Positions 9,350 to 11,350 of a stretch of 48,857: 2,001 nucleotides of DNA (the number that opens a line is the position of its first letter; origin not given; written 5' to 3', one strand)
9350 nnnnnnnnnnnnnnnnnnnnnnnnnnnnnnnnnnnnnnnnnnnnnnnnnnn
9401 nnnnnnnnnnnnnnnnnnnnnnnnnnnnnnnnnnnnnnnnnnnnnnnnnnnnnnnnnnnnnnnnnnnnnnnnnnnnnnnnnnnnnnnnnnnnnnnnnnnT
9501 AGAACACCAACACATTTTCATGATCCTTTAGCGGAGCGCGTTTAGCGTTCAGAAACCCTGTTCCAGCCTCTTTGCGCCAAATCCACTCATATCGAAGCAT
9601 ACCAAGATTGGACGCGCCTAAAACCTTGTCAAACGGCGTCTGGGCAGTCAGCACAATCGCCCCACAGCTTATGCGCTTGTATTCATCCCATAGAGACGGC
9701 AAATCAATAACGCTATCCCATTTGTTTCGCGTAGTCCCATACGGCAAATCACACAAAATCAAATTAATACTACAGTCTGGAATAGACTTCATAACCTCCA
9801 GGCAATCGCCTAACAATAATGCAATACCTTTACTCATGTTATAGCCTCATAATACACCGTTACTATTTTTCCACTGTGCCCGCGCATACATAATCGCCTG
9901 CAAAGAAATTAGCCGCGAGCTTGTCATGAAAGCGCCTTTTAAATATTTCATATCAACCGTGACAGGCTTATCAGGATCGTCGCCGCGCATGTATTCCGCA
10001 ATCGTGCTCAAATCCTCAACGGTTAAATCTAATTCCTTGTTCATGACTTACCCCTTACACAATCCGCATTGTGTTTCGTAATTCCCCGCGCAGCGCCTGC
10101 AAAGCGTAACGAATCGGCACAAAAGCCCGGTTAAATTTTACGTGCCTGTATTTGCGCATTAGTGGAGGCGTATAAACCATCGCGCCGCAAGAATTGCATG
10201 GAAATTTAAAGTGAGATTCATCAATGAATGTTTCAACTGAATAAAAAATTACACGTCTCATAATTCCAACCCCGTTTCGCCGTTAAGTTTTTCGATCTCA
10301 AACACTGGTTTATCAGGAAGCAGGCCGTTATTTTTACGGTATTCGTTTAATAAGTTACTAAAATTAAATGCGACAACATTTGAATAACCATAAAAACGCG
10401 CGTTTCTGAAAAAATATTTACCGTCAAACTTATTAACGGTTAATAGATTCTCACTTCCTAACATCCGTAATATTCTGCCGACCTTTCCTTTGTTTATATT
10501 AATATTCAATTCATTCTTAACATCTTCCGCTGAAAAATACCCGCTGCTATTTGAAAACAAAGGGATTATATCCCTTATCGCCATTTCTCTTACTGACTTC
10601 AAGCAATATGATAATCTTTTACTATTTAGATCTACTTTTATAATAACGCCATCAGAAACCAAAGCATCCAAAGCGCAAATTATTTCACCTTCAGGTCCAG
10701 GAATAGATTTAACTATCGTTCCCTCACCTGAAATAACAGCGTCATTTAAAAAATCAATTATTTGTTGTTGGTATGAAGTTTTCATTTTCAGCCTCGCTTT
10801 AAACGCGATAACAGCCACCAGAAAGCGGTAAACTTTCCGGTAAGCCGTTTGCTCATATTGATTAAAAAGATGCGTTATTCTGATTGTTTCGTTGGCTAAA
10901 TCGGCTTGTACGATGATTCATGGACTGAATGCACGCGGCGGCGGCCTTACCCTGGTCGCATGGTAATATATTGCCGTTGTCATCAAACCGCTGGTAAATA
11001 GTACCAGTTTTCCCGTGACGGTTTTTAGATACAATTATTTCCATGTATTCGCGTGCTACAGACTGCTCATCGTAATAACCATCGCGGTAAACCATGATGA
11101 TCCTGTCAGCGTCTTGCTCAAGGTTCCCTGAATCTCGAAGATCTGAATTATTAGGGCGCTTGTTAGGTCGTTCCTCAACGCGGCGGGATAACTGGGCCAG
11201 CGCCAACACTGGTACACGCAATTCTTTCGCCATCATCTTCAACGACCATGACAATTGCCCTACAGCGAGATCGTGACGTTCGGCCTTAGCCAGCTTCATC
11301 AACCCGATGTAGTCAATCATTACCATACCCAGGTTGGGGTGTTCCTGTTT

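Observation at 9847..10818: AT-rich accessory block in the leftward early operon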

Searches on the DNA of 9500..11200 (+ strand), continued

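Call 99: search_dna_similar(query=L052:7573-10536:+, collection=phages, mode=distant, max_rows=8)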
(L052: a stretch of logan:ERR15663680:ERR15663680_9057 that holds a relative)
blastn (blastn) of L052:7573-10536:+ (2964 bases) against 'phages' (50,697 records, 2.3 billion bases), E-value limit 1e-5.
Records with a match: 166; places in all: 166; records where one place covers at least 80% of the query: 0.
Best place of each record, by identity: 60-80% 166.
By first word of the organism name: Salmonella 63; Stx2a-converting 48; Escherichia 24; Enterobacteria 14; Stx2-converting 10; Lederbergvirus 2; Stx2c-converting 2; Staphylococcus 1; Stx1a-converting 1; Providencia 1.
By host as written in the record: - 62; Salmonella enterica subsp. enterica serovar Typhimurium 14; Salmonella sp. 11; Escherichia coli 10; Salmonella enterica 10; Escherichia coli K-12 5; Salmonella enterica subsp. enterica 3; Salmonella typhimurium 3; and 38 more.
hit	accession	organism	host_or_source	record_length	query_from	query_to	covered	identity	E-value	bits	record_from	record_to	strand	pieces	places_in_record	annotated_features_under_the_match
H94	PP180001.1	Escherichia phage mEp010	Escherichia coli K-12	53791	848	2913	29%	68.0%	9e-39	280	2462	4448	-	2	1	DNA helicase | hypothetical protein (x4)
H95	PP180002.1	Escherichia phage mEp013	Escherichia coli K-12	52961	848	2912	29%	68.5%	8e-33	290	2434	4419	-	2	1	DNA helicase | hypothetical protein (x3) | DNA recombination protein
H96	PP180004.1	Escherichia phage mEp044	Escherichia coli K-12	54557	850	2912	29%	66.9%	1e-25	234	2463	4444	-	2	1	hypothetical protein (x4) | DNA helicase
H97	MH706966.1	Enterobacteria phage mEp021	Escherichia coli str. K-12 substr. W3110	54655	848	2912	29%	67.9%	2e-29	262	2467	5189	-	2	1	putative DNA methyltransferase N-4/N-6 | putative replicative DNA helicase | hypothetical protein (x3) | putative recombination protein NinB | ribosome_binding_site (x5)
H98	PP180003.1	Escherichia phage mEp515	Escherichia coli K-12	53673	848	2912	29%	67.7%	8e-27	253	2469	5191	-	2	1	hypothetical protein (x5) | DNA helicase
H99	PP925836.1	Escherichia phage MagusPhagus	Escherichia coli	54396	953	2912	25%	70.6%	7e-40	328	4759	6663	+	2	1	MarR family transcrition regulator | hypothetical protein (x3) | NinB/Orf homologous recombination mediator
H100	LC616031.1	Stx2a-converting phage Stx2_EH0505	-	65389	13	1325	21%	67.3%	7e-21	178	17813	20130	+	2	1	none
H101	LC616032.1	Stx2a-converting phage Stx2_EH1965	-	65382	13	1325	21%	67.3%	7e-21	178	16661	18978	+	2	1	none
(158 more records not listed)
